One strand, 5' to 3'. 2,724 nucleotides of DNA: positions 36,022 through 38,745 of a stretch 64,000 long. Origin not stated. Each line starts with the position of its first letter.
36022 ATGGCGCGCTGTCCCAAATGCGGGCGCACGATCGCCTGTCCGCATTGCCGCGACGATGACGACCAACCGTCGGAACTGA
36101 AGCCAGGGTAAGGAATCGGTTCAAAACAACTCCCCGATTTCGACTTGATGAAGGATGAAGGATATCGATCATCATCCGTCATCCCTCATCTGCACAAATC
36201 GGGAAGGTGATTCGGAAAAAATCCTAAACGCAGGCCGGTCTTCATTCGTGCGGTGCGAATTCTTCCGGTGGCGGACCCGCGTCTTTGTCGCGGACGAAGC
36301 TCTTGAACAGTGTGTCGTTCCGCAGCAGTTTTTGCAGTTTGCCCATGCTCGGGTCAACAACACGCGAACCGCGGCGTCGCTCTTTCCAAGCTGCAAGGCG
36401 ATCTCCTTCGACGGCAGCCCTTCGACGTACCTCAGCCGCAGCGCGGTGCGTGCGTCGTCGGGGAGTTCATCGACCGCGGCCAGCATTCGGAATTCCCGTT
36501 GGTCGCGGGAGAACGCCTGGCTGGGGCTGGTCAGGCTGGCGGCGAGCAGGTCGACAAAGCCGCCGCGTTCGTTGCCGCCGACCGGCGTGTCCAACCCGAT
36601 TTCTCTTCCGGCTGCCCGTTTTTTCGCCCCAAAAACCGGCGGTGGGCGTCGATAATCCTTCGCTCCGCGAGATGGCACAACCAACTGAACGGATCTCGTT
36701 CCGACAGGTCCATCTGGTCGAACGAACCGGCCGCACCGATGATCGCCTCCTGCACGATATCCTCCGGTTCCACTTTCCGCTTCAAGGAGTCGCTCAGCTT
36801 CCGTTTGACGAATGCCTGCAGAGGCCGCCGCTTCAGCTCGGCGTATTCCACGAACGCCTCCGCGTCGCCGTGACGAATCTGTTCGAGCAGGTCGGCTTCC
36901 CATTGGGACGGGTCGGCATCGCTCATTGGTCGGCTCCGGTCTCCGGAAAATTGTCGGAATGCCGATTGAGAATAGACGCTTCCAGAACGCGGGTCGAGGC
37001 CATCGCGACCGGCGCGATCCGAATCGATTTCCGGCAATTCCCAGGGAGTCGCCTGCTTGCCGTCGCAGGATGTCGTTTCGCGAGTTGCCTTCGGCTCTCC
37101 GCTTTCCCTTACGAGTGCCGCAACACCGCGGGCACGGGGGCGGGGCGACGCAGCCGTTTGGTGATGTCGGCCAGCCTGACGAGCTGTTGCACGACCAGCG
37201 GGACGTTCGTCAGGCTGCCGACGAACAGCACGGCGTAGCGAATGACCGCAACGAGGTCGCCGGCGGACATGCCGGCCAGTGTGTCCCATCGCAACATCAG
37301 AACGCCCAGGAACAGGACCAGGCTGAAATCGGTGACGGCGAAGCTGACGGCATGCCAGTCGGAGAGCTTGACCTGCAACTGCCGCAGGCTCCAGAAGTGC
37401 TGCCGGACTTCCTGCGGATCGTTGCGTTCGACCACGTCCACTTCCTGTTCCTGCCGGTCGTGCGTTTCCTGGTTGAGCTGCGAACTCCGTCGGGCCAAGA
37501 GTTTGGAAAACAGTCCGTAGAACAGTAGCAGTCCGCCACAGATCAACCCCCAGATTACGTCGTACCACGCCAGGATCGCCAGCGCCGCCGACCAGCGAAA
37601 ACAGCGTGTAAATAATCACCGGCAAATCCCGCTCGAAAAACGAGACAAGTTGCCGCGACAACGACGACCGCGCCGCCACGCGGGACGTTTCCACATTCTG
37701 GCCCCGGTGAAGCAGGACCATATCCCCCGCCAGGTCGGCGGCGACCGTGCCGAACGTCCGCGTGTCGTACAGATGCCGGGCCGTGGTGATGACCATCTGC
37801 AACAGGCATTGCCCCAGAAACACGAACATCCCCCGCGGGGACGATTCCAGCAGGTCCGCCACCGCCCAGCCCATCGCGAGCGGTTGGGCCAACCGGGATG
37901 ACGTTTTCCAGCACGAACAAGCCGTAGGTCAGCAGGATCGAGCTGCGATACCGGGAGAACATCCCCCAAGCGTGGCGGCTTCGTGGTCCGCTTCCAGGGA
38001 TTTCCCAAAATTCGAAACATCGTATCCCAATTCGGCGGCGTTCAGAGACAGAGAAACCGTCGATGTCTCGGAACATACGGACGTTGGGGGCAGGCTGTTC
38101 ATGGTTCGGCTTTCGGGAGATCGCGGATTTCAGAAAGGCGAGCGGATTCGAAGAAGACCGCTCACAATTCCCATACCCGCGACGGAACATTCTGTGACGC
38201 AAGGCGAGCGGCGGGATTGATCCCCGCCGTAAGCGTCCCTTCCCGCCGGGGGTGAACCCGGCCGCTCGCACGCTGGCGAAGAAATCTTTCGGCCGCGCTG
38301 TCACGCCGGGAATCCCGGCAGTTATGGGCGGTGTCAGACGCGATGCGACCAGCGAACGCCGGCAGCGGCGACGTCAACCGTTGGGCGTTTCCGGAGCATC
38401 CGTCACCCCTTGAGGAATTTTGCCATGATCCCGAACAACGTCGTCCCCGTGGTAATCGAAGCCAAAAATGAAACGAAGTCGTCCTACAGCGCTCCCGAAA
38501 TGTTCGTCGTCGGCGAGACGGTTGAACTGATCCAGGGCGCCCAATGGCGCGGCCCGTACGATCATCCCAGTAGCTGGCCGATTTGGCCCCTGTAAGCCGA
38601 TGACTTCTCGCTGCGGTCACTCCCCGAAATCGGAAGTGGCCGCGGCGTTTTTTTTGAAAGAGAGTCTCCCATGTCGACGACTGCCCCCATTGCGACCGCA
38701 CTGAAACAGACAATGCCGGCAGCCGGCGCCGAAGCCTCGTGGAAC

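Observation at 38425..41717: Compact lasso-peptide biosynthetic gene cluster in the planctomycete block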

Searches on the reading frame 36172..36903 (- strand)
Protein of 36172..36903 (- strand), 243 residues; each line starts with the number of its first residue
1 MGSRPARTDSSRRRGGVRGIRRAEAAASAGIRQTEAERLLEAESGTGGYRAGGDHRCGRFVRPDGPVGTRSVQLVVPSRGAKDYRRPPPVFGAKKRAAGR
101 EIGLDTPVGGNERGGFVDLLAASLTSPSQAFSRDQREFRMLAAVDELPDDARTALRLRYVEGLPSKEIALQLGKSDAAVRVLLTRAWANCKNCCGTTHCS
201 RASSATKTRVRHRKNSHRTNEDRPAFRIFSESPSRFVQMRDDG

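Call 12: search_protein_families(library=pfam, proteins=[window:36172-36903:-], max_evalue=0.001)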
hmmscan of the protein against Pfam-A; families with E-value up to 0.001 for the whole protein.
window:36172-36903:- (243 aa): 2 families
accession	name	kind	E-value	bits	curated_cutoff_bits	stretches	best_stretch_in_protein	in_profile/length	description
PF08281.18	Sigma70_r4_2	-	4.6e-14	52.2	25.7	1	139-186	3-50/54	Sigma-70, region 4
PF04545.22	Sigma70_r4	-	1.3e-08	34.7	24.1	1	143-191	1-49/50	Sigma-70, region 4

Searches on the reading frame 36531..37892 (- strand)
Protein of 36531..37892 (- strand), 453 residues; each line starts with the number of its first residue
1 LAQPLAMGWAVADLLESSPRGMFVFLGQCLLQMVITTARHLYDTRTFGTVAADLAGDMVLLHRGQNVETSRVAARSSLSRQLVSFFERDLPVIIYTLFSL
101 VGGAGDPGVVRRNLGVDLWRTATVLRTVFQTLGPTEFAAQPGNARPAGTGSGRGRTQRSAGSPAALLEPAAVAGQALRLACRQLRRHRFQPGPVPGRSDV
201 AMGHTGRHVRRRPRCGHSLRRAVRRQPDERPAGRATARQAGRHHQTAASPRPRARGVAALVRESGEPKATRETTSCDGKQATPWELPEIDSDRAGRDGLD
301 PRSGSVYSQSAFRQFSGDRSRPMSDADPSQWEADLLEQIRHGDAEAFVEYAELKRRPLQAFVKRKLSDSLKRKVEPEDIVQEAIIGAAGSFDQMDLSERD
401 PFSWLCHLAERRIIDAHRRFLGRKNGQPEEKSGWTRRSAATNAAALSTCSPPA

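Call 12: search_protein_families(library=pfam, proteins=[window:36531-37892:-], max_evalue=0.001)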
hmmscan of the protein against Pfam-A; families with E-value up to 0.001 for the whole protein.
window:36531-37892:- (453 aa): 3 families
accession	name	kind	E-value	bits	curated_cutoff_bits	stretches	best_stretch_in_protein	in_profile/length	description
PF13748.11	ABC_membrane_3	-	5.4e-19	69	27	1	1-104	27-130/237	ABC transporter transmembrane region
PF04542.20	Sigma70_r2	-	4.1e-07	30.1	24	1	359-419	6-67/71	Sigma-70 region 2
PF07638.17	Sigma70_ECF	-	3.3e-05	24.3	21.1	1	333-426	5-100/185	ECF sigma factor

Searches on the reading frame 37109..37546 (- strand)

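Call 17: search_protein_families(library=pfam, proteins=[window:37109-37546:-], max_evalue=0.01)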
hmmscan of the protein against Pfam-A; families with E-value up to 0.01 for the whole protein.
window:37109-37546:- (145 aa): 1 family
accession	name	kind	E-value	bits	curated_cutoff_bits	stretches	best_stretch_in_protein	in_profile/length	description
PF13748.11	ABC_membrane_3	-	2.3e-08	34.2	27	1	5-96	146-237/237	ABC transporter transmembrane region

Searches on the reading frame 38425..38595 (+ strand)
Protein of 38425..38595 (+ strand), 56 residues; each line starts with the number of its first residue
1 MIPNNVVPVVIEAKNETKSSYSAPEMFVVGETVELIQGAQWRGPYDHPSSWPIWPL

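Call 4: search_protein_families(library=pfam, proteins=[window:38425-38595:+], max_evalue=0.1)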
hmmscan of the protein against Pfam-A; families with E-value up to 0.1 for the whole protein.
window:38425-38595:+ (56 aa): 0 families

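Call 16: search_protein_families(library=ncbifam, proteins=[window:38425-38592:+], max_evalue=0.01)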
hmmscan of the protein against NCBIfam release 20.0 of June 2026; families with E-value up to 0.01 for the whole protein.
seq(56 aa): 0 families

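Call 80: find_homologous_proteins(query=A2, max_evalue=0.001)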
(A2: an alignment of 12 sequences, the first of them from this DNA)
Query A2 (12 sequences) (56 aa, profile of the alignment): 34 proteins with E <= 0.001 among 391 candidates.
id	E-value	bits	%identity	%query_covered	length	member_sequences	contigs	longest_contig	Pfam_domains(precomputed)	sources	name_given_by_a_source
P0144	1.6e-26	110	45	71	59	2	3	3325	-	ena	-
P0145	6.1e-23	98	39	82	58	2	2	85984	-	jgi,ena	jgi:hypothetical protein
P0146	6.2e-23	98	50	61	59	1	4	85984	-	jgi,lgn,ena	jgi:hypothetical protein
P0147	1.8e-22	97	45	86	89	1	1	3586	-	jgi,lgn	jgi:hypothetical protein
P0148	6.5e-22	95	44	54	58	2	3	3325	-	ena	-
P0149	6.6e-22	95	39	91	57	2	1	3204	-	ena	-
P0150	9.2e-21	91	45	91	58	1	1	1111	-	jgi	jgi:hypothetical protein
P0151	1.2e-20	91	37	82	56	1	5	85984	-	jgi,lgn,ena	jgi:hypothetical protein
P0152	1.2e-20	91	41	86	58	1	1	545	-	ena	-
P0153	2.1e-20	90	44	91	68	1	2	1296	-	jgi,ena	-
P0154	1.3e-19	87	42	91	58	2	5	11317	-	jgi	jgi:hypothetical protein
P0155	1.3e-19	87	48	79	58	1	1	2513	-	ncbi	-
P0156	1.7e-19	87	57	80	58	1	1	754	-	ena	-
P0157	3.0e-19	86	37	91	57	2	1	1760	-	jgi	-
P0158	6.9e-19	85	35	91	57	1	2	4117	-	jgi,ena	-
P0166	5.0e-17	79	67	89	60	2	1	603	-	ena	-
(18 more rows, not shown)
